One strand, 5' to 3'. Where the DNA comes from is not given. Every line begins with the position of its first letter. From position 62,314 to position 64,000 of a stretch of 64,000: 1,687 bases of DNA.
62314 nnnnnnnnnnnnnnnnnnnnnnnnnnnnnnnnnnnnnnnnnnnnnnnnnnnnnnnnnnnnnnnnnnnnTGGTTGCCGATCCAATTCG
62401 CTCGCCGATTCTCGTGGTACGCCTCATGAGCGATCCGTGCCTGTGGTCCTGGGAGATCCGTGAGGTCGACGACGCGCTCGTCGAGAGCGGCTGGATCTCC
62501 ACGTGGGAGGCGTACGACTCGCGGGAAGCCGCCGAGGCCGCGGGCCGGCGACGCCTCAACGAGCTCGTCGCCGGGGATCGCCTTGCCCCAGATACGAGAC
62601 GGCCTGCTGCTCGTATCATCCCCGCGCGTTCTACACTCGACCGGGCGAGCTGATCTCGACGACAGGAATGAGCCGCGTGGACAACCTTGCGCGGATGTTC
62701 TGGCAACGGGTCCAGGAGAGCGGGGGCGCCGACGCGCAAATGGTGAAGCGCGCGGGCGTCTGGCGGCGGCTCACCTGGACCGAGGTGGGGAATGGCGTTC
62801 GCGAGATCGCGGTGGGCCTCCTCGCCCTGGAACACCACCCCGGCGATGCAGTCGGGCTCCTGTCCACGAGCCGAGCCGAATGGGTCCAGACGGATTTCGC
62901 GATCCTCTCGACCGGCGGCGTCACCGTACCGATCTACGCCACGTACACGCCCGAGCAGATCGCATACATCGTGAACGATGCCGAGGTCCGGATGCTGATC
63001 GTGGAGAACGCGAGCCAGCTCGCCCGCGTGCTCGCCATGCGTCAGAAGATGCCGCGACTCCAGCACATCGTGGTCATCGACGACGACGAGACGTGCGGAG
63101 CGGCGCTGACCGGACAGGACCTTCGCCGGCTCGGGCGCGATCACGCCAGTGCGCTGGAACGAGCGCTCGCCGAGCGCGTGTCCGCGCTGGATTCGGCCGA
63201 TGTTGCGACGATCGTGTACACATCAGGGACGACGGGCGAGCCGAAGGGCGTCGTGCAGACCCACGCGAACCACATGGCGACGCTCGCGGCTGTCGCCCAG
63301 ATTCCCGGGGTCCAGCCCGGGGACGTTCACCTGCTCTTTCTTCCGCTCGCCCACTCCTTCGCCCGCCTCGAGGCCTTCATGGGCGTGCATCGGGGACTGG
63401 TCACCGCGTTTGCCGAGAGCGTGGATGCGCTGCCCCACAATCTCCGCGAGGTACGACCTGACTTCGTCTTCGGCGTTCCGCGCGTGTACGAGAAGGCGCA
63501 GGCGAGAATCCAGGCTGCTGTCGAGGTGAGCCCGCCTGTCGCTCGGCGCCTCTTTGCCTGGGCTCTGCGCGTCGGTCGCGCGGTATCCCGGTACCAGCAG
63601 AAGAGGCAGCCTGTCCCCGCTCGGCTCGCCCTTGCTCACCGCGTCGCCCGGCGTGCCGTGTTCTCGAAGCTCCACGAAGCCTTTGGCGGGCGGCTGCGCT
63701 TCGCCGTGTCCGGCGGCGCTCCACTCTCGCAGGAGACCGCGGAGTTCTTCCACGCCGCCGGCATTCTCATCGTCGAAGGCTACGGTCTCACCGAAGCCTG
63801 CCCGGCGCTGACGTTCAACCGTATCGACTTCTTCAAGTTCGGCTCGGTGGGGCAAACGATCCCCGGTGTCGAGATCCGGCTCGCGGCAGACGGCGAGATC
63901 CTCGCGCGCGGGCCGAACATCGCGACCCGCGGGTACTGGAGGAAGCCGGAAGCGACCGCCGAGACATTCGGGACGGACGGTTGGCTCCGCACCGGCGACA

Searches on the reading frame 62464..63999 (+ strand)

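Call 78: search_protein_families(library=pfam, proteins=[window:62464-63999:+])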
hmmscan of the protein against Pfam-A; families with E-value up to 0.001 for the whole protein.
window:62464-63999:+ (512 aa): 1 family
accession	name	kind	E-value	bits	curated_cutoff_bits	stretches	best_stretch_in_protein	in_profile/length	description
PF00501.34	AMP-binding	-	4.3e-73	246.8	29.9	1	90-492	10-384/384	AMP-binding enzyme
